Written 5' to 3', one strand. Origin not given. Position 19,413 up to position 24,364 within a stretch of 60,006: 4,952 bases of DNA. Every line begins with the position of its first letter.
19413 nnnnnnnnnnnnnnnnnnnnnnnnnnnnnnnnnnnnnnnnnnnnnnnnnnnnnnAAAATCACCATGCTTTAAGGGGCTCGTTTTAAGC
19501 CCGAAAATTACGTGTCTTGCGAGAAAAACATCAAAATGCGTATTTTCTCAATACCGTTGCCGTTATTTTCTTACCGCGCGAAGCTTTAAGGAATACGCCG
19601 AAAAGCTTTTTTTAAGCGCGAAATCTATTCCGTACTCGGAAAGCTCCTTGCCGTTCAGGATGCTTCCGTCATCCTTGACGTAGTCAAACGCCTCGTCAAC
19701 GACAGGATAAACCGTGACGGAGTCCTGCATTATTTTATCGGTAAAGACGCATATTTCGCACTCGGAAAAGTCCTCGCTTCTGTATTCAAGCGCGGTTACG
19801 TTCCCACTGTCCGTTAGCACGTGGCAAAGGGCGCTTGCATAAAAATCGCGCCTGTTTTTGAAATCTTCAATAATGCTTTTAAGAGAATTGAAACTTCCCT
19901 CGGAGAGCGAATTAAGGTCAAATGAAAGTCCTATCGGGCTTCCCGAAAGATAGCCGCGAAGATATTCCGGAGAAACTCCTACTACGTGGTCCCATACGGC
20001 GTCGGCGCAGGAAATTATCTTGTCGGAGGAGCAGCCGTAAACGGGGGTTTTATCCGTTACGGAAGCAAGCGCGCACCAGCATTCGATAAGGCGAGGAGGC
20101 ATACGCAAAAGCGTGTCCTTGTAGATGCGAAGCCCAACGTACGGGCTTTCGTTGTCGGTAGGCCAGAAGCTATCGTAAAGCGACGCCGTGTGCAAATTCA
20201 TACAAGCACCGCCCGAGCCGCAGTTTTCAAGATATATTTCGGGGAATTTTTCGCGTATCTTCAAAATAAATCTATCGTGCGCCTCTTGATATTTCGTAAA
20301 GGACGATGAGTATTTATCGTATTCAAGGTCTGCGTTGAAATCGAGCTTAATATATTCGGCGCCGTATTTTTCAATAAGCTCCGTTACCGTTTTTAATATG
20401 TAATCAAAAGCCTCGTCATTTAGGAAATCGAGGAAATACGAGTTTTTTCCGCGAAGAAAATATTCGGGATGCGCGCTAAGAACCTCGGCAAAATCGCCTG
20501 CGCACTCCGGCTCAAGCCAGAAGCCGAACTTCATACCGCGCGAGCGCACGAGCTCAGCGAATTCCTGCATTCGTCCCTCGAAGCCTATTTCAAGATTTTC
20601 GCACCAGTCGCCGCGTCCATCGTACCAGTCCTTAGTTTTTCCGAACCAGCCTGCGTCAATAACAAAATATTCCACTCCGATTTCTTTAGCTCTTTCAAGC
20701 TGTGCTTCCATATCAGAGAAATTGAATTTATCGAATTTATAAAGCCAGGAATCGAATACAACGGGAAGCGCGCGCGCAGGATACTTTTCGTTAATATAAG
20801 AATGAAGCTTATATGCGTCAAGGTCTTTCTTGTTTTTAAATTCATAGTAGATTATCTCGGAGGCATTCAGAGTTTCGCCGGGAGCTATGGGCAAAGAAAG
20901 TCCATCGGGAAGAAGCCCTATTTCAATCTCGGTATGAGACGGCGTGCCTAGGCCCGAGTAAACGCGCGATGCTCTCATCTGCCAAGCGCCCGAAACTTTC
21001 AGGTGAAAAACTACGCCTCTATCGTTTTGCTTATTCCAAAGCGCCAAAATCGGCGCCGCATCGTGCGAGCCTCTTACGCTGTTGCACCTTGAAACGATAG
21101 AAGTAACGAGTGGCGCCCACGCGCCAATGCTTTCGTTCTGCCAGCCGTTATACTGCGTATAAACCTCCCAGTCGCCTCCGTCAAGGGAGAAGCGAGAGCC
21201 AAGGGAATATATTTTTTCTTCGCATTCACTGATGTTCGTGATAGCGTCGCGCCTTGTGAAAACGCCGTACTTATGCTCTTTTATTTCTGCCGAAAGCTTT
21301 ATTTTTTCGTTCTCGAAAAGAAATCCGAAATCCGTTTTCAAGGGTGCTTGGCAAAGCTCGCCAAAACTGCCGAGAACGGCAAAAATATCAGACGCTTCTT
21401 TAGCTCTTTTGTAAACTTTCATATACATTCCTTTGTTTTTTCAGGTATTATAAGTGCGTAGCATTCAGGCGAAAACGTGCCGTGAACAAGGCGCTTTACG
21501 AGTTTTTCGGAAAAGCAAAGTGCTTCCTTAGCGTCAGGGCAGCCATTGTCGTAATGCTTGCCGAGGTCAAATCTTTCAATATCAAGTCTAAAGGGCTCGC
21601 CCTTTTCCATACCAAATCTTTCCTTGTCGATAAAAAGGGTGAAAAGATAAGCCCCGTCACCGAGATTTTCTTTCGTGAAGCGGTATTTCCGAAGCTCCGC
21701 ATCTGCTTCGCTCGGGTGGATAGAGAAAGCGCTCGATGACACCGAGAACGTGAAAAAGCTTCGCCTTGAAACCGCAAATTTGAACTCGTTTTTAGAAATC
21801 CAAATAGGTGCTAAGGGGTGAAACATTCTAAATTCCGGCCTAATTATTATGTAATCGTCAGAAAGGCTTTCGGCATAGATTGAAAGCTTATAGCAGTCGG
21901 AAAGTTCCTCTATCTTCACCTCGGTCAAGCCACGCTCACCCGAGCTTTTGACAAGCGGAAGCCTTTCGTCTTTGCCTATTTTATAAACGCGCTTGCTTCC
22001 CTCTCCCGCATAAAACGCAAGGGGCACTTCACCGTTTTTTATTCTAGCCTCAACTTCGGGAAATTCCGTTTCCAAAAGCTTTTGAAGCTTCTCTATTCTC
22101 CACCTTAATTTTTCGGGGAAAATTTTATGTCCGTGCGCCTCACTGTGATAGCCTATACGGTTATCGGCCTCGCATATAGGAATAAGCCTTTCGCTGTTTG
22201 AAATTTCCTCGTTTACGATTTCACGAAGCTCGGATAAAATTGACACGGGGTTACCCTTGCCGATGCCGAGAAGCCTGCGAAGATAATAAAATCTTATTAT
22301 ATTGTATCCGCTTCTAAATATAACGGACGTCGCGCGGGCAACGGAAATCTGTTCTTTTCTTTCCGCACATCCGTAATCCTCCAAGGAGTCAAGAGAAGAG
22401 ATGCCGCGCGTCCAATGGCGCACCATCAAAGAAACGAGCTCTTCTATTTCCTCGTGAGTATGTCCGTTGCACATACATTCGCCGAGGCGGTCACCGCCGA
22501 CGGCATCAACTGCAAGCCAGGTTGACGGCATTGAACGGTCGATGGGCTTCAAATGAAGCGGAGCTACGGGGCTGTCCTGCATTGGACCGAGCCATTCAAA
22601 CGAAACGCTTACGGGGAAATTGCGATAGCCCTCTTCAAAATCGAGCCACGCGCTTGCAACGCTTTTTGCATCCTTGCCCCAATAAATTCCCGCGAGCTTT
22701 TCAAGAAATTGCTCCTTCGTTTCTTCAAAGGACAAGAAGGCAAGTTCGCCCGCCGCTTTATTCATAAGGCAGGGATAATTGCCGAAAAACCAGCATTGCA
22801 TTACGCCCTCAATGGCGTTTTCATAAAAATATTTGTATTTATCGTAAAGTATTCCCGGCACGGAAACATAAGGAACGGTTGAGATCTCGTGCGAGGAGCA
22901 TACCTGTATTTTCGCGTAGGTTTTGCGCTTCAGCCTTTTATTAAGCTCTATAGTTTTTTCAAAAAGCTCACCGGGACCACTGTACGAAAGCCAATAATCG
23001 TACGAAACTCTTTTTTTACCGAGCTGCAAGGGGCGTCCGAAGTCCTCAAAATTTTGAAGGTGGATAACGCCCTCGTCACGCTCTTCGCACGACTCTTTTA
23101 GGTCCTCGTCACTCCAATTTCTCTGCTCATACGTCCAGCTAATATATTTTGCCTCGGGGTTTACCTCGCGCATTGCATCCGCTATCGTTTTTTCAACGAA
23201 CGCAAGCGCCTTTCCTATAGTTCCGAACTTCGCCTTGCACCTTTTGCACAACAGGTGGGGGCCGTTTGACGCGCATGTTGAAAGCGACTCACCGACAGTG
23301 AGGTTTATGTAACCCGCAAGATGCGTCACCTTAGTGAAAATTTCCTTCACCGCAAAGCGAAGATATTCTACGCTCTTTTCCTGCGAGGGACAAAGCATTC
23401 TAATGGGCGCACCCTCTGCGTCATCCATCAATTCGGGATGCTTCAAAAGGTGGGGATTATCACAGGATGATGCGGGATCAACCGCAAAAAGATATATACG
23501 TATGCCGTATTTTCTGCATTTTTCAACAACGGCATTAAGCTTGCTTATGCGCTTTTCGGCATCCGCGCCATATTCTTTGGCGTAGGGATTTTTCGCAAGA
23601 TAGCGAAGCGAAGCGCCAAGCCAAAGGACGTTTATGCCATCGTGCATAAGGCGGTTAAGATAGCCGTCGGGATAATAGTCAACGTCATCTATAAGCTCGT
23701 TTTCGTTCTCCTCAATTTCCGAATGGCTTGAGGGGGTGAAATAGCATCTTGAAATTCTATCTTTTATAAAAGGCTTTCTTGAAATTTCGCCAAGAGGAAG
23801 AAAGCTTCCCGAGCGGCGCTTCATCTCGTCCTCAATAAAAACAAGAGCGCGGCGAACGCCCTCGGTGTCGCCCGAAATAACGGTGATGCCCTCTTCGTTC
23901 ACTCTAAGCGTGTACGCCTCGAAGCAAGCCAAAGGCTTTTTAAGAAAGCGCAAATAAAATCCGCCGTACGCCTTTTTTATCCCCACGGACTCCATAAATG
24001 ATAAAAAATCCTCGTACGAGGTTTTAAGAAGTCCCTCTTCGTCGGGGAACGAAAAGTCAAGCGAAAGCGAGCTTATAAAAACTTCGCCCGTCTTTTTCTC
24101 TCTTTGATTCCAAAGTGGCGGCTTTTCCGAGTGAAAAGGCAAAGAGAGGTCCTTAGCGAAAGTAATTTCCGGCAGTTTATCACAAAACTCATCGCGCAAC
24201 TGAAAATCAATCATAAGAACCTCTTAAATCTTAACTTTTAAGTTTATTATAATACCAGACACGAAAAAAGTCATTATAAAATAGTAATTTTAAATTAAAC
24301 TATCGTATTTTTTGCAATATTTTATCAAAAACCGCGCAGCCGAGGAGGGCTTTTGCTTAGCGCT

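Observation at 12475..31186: Six-member paralogous radiation of beta-helix proteins (five without signal peptides, one lipoprotein) forming the core of a transporter-less glycan-type locus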

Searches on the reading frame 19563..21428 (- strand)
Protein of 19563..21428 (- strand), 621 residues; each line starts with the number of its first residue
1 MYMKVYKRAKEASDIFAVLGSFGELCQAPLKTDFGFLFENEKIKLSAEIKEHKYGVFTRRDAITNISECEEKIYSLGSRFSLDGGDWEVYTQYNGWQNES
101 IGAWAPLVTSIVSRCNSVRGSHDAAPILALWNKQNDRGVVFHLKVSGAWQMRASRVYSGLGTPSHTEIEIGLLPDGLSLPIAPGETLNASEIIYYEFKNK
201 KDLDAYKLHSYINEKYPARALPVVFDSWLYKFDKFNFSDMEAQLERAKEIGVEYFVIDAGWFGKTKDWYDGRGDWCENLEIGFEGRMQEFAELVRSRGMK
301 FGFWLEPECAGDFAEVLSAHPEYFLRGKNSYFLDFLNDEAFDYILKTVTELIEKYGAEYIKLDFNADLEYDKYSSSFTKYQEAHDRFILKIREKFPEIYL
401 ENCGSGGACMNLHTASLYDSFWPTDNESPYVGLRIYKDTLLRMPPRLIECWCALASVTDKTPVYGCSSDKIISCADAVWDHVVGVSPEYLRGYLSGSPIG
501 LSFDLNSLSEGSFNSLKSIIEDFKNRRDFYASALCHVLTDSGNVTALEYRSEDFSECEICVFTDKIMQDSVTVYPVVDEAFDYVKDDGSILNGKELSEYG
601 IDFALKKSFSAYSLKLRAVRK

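Call 6: search_protein_families(library=pfam, proteins=[window:19563-21428:-], max_evalue=0.01)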
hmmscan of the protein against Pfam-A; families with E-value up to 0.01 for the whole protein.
window:19563-21428:- (621 aa): 2 families
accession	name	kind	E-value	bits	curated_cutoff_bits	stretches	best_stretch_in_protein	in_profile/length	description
PF02065.24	Melibiase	-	1.8e-39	136.1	27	1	210-448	30-283/347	Melibiase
PF01055.32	Glyco_hydro_31_2nd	-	0.0022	17.8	23.5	1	246-378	32-168/328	Glycosyl hydrolases family 31 TIM-barrel domain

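Call 16: search_protein_families(library=ncbifam, proteins=[window:19563-21428:-], max_evalue=0.01)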
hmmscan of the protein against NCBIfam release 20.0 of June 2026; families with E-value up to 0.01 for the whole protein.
window:19563-21428:- (621 aa): 1 family
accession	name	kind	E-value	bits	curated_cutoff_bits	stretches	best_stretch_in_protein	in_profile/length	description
NF053652.1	BtArabpyrBAD1528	equivalog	1.5e-24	86.1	1100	1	244-408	337-516/730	beta-L-arabinopyranosidase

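Call 81: search_solved_structures(query=window:19563-21428:-, max_evalue=0.00001)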
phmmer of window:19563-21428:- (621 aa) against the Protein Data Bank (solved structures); distinct sequences matched with E-value up to 0.00001: 12.
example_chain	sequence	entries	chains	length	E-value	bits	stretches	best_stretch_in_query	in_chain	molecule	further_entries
8k1a_A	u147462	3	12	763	1.3e-31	112.7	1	86-426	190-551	Alpha-galactosidase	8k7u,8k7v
3mi6_A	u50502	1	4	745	1.3e-31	112.7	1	64-431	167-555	Alpha-galactosidase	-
4fnq_A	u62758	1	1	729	5.9e-29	103.9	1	75-444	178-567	Alpha-galactosidase AgaB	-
4fnr_A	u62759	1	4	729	1.5e-28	102.6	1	75-444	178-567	Alpha-galactosidase AgaA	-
2yfn_A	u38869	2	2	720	1.6e-28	102.5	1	165-437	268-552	ALPHA-GALACTOSIDASE-SUCROSE KINASE AGASK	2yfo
2xn0_A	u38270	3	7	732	3.1e-28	101.5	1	171-448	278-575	ALPHA-GALACTOSIDASE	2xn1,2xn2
4fnt_A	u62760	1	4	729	2.9e-27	98.3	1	75-444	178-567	Alpha-galactosidase AgaA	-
4fnp_A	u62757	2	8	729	4.2e-27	97.8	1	75-444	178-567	Alpha-galactosidase AgaA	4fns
4fnu_A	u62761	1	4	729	6.4e-27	97.2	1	75-444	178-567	Alpha-galactosidase AgaA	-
6phu_A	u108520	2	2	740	2.5e-24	88.7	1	83-435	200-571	Alpha-galactosidase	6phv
6jhp_A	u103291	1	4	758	4.6e-24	87.8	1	155-448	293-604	Alpha-galactosidase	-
6phw_A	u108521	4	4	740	1.1e-23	86.5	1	83-435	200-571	Alpha-galactosidase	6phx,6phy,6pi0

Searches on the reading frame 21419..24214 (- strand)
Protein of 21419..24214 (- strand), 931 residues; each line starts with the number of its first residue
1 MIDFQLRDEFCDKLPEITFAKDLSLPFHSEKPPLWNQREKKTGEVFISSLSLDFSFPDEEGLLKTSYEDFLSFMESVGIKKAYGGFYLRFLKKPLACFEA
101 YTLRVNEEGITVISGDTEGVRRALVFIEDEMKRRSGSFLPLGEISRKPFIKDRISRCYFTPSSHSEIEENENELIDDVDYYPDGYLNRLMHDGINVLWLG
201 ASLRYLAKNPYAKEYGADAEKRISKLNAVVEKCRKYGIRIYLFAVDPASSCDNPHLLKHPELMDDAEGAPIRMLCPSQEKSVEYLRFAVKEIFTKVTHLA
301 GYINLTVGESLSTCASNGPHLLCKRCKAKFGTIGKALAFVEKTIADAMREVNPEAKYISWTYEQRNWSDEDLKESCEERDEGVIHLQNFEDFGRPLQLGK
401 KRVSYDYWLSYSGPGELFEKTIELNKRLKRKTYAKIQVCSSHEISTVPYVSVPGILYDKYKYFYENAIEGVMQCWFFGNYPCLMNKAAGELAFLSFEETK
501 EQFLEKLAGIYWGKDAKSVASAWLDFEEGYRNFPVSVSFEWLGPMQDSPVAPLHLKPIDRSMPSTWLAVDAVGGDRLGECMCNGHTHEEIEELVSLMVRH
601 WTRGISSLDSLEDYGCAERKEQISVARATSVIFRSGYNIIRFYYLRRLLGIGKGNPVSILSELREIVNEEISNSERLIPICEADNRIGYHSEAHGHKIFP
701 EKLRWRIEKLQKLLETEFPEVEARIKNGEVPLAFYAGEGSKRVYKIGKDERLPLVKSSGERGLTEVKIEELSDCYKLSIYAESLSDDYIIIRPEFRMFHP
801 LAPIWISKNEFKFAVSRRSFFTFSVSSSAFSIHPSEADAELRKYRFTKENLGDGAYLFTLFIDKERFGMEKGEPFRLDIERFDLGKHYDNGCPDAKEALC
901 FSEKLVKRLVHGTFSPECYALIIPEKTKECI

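Call 6: search_protein_families(library=pfam, proteins=[window:21419-24214:-], max_evalue=0.01)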
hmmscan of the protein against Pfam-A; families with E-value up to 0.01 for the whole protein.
window:21419-24214:- (931 aa): 0 families

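Call 16: search_protein_families(library=ncbifam, proteins=[window:21419-24214:-], max_evalue=0.01)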
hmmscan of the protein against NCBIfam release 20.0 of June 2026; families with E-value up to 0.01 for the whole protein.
window:21419-24214:- (931 aa): 0 families

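Call 21: search_solved_structures(query=window:21419-24214:-, max_evalue=1)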
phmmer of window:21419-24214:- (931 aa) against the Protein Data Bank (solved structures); distinct sequences matched with E-value up to 1: 3.
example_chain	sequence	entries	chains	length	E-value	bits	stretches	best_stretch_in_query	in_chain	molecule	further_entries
2ynx_A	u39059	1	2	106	0.29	12.4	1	388-460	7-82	LACA THIOREDOXIN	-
7jjt_A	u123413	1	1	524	0.72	11.1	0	173-262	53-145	Alpha-amylase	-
9fz2_A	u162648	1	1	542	0.77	11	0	173-262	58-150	Alpha-amylase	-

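Call 71: find_homologous_proteins(query=window:21419-24214:-, max_evalue=0.001)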
Query window:21419-24214:- (931 aa): 1243 proteins with E <= 0.001 among 8000 candidates; the best 120 are listed.
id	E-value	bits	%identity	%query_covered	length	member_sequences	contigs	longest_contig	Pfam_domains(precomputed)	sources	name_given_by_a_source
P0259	0.0e+0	2167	100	100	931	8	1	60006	-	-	-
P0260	0.0e+0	1612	74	99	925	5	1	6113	-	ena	-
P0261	0.0e+0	1612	75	99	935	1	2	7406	-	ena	-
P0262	0.0e+0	1608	73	99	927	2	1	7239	-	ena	-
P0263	0.0e+0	1591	72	99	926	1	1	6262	-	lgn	-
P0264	0.0e+0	1576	73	99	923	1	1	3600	-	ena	-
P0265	0.0e+0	1564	72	99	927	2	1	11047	-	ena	-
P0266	0.0e+0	1562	71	100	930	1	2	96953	-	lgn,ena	-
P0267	0.0e+0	1550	72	99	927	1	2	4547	-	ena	-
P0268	0.0e+0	1543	71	100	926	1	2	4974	-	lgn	-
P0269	0.0e+0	1538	72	99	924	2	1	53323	-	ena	-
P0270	0.0e+0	1537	70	99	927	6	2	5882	-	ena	-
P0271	0.0e+0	1528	70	99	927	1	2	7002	-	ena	-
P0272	0.0e+0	1527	70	100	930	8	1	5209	-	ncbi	-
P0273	0.0e+0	1512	69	99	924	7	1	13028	-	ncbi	-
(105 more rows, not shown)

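Call 95: predict_structure(alignment_id=A6)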
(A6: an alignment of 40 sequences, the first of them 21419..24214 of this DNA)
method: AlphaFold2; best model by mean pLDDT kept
length: 931 residues; sequences in the alignment: 40
mean_pLDDT: 89.8   pTM: 0.90
mean pLDDT of the five models: 89.8, 89.0, 88.9, 87.1, 86.9
residues with pLDDT >= 90: 621; 70-90: 261; 50-70: 40; < 50: 9
segments of 3 or more residues with pLDDT < 50: 927-931
pLDDT, mean of each block of 10 residues (from residue 1): 83 86 87 95 97 93 96 97 95 96 97 97 97 97 97 83 65 84 93 93 89 90 95 96 75 86 83 91 94 94 82 77 92 92 95 95 84 93 94 90 85 92 95 84 75 93 96 72 89 93 97 96 96 88 81 87 73 85 92 97 96 92 93 95 96 96 98 97 89 83 96 98 96 92 91 94 96 93 91 93 92 75 62 83 92 94 89 94 90 93 84 89 67 32
secondary structure, 60 per line:
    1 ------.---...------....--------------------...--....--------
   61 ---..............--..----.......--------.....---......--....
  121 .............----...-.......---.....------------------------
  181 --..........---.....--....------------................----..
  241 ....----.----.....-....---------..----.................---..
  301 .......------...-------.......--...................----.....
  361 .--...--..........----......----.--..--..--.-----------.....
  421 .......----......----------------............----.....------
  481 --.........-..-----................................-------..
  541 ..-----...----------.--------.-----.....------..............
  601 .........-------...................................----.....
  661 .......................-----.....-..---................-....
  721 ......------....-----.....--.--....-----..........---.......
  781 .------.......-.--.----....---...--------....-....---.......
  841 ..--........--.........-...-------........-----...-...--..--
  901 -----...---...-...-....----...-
elements in order (helices of 4 or more, strands of 3 or more residues): H20-23 E44-46 E49-52 H64-77 E86-92 E101-105 E109-114 H117-133 E138-140 E142-148 E152-156 H183-192 E196-200 H203-206 H219-234 E239-244 H254-258 H279-295 E299-307 H324-330 H333-351 E356-361 H369-378 E383-388 H416-427 E432-437 H454-465 E470-474 H483-491 H500-531 H539-542 H577-580 H587-609 H617-651 H656-683 H700-715 H717-726 H733-736 E742-746 E752-755 E761-770 E774-781 E788-794 E804-807 E811-813 H822-825 H827-830 H834-842 E845-852 E855-863 E875-882 E906-908 E912-914 E920-923

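Call 97: fold_search(model_id=the predicted structure, library=pdb)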
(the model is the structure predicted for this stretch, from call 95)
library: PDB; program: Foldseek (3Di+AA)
matches with E <= 10: 1321; with E <= 0.001: 156
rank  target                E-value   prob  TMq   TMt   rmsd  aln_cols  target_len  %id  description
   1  6hzf_A                8.1e-19  1.00  0.47  0.50  11.3       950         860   10  BP0997, GH138 enzyme targeting pectin rhamnogalacturonan II (released 2019-03-20)
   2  6hze_B                8.2e-18  1.00  0.47  0.51  11.3       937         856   11  BP0997, GH138 enzyme targeting pectin rhamnogalacturonan II (released 2019-03-20)
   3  6hze_A                1.0e-17  1.00  0.50  0.53  10.4       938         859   11  BP0997, GH138 enzyme targeting pectin rhamnogalacturonan II (released 2019-03-20)
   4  6hzf_B                1.1e-17  1.00  0.48  0.51  11.3       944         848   11  BP0997, GH138 enzyme targeting pectin rhamnogalacturonan II (released 2019-03-20)
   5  6hzg                  6.6e-17  1.00  0.47  0.60   8.2       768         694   12  BP0997, GH138 enzyme targeting pectin rhamnogalacturonan II (released 2019-03-20)
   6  1mqq                  1.5e-16  1.00  0.45  0.59   8.6       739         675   11  THE CRYSTAL STRUCTURE OF ALPHA-D-GLUCURONIDASE FROM BACILLUS STEAROTHERMOPHILUS T-1 COMPLEXED WITH GLUCURONIC ACID (released 2003-09-17)
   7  1l8n_A                7.7e-16  1.00  0.45  0.60   8.5       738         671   11  The 1.5A crystal structure of alpha-D-glucuronidase from Bacillus stearothermophilus T-1, complexed with 4-O-methyl-gl (released 2003-03-21)
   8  1mqr                  5.1e-15  1.00  0.43  0.57   9.2       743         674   12  THE CRYSTAL STRUCTURE OF ALPHA-D-GLUCURONIDASE (E386Q) FROM BACILLUS STEAROTHERMOPHILUS T-6 (released 2003-09-17)
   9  1k9e                  6.5e-15  1.00  0.42  0.57   9.2       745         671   12  Crystal structure of a mutated family-67 alpha-D-glucuronidase (E285N) from Bacillus stearothermophilus T-6, complexed w (released 2002-10-29)
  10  1mqp                  7.9e-15  1.00  0.43  0.57   9.4       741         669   12  THE CRYSTAL STRUCTURE OF ALPHA-D-GLUCURONIDASE FROM BACILLUS STEAROTHERMOPHILUS T-6 (released 2003-09-23)
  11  1k9d                  8.3e-15  1.00  0.44  0.58   9.1       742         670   11  The 1.7 A crystal structure of alpha-D-glucuronidase, a family-67 glycoside hydrolase from Bacillus stearothermophilus T (released 2002-10-29)
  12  5mi5                  2.3e-14  1.00  0.34  0.45  14.1       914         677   10  BtGH84 mutant with covalent modification by MA3 in complex with PUGNAc (released 2017-11-01)
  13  5fl1_A                5.0e-14  1.00  0.36  0.45  12.9       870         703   10  Structure of a hydrolase with an inhibitor (released 2016-08-31)
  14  5mi7                  5.2e-14  1.00  0.36  0.48  13.6       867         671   10  BtGH84 mutant with covalent modification by MA4 in complex with PUGNAc (released 2017-11-01)
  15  1h41_B                2.5e-13  1.00  0.43  0.55   7.8       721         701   12  Pseudomonas cellulosa E292A alpha-D-glucuronidase mutant complexed with aldotriuronic acid (released 2003-05-01)
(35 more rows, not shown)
